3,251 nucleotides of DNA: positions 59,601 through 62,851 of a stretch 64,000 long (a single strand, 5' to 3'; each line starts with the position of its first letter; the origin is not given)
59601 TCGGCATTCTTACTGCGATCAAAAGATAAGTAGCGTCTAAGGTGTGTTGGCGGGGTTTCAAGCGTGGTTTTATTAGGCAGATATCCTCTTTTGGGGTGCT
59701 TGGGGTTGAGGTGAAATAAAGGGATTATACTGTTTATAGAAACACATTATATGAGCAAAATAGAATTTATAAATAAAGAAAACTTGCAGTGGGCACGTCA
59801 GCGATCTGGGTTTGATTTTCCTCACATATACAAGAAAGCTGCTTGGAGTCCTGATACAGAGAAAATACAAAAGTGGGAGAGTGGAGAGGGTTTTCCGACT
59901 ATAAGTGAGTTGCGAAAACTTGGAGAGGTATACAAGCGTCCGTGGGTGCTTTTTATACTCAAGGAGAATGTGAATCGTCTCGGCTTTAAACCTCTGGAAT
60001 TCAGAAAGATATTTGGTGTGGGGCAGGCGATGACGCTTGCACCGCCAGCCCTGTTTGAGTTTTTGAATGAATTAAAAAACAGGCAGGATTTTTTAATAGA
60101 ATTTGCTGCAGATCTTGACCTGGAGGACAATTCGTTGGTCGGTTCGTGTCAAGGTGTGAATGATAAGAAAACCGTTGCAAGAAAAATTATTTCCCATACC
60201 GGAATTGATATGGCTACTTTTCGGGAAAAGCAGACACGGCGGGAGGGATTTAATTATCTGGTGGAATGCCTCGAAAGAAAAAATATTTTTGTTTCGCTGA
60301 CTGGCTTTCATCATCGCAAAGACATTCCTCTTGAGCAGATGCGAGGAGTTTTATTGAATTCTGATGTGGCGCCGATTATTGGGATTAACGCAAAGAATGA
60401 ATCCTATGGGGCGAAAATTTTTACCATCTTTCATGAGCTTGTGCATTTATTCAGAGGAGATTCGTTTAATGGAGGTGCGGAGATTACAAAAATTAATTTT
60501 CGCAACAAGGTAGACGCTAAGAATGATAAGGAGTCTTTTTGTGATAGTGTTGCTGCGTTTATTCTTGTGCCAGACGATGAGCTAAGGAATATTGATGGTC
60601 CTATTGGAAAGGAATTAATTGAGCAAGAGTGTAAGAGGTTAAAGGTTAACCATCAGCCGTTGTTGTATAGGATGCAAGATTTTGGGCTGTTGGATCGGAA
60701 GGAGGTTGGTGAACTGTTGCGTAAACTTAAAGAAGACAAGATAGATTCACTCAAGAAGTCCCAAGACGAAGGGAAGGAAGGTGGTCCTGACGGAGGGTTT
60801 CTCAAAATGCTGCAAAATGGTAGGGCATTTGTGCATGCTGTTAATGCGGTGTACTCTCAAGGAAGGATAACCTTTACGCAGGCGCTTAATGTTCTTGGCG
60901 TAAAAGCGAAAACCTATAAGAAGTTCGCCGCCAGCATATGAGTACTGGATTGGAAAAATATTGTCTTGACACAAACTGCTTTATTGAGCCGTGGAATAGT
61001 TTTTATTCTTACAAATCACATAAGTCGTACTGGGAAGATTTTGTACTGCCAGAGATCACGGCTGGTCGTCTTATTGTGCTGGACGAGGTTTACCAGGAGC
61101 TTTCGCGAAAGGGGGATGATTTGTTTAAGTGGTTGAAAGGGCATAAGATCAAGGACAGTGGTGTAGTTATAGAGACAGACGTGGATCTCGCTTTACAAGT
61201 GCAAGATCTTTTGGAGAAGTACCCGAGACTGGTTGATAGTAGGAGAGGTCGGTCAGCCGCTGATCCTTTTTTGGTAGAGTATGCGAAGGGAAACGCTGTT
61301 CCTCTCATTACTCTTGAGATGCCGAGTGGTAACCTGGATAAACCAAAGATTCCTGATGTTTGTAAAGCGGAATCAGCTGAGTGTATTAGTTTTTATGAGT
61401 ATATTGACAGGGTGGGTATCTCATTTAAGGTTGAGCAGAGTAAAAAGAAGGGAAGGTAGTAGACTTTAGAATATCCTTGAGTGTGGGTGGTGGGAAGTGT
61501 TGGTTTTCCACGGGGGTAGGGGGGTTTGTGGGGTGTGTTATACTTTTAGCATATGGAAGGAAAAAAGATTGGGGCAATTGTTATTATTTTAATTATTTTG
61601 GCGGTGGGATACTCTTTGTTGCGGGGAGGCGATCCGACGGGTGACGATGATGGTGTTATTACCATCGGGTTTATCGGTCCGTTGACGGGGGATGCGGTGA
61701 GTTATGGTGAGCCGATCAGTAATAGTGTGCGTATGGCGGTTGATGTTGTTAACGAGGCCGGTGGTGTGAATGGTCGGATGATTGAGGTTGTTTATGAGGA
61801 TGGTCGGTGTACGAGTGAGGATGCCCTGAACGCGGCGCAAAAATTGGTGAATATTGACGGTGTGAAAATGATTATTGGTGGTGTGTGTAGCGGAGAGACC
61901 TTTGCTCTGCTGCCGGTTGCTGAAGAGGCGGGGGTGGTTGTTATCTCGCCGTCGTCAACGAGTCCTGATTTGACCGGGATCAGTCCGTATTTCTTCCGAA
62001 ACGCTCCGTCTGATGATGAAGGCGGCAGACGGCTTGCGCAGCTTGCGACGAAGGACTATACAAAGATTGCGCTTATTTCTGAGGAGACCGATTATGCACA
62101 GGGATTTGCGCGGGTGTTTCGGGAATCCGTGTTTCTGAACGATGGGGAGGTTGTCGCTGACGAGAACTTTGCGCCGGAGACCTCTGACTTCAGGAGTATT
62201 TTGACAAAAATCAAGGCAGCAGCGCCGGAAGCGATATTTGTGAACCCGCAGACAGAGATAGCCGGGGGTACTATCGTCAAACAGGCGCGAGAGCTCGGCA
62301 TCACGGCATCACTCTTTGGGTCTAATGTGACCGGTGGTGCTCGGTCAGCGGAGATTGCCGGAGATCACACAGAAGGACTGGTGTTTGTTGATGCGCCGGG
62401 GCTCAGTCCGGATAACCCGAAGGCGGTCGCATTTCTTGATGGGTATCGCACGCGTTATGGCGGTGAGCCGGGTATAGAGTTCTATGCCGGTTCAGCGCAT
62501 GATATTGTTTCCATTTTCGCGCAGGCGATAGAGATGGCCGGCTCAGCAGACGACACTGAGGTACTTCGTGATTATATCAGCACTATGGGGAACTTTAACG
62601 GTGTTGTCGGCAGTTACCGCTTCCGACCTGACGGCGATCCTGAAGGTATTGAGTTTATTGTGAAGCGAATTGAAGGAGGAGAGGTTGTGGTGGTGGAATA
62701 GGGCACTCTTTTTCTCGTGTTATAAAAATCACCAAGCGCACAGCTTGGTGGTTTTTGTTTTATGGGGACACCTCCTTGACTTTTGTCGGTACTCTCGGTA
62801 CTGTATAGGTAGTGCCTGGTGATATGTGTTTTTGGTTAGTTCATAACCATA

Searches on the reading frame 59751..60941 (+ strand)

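Call 47: search_protein_families(library=pfam, proteins=[window:59751-60941:+], max_evalue=0.001)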
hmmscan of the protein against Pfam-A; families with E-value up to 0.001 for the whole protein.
window:59751-60941:+ (396 aa): 1 family
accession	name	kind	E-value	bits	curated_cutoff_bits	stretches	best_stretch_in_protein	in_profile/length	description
PF06114.19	Peptidase_M78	-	3.5e-05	24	22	1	193-282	12-96/123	IrrE N-terminal-like domain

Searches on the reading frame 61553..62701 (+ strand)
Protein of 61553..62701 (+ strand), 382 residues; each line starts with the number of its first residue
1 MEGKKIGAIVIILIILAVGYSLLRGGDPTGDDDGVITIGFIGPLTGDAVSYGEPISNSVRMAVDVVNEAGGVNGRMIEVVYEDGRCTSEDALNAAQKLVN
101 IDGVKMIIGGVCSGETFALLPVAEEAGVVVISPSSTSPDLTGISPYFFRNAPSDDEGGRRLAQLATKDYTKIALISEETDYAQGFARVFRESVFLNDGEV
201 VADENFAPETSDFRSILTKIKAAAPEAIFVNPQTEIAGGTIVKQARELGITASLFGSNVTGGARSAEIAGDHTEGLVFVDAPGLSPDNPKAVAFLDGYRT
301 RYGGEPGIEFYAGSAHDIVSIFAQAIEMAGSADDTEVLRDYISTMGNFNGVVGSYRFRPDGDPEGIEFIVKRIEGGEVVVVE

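Call 47: search_protein_families(library=pfam, proteins=[window:61553-62701:+], max_evalue=0.001)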
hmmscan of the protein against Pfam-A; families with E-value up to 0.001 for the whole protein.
window:61553-62701:+ (382 aa): 3 families
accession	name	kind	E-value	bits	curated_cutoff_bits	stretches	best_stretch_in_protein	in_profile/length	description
PF13458.12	Peripla_BP_6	-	2.1e-64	218.8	31.7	1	36-363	2-329/343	Periplasmic binding protein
PF01094.35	ANF_receptor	-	3.1e-27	96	25.4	1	57-365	4-342/353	Receptor family ligand binding region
PF13433.12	Peripla_BP_5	-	1.7e-21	77.2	27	1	36-342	1-307/363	Periplasmic binding protein domain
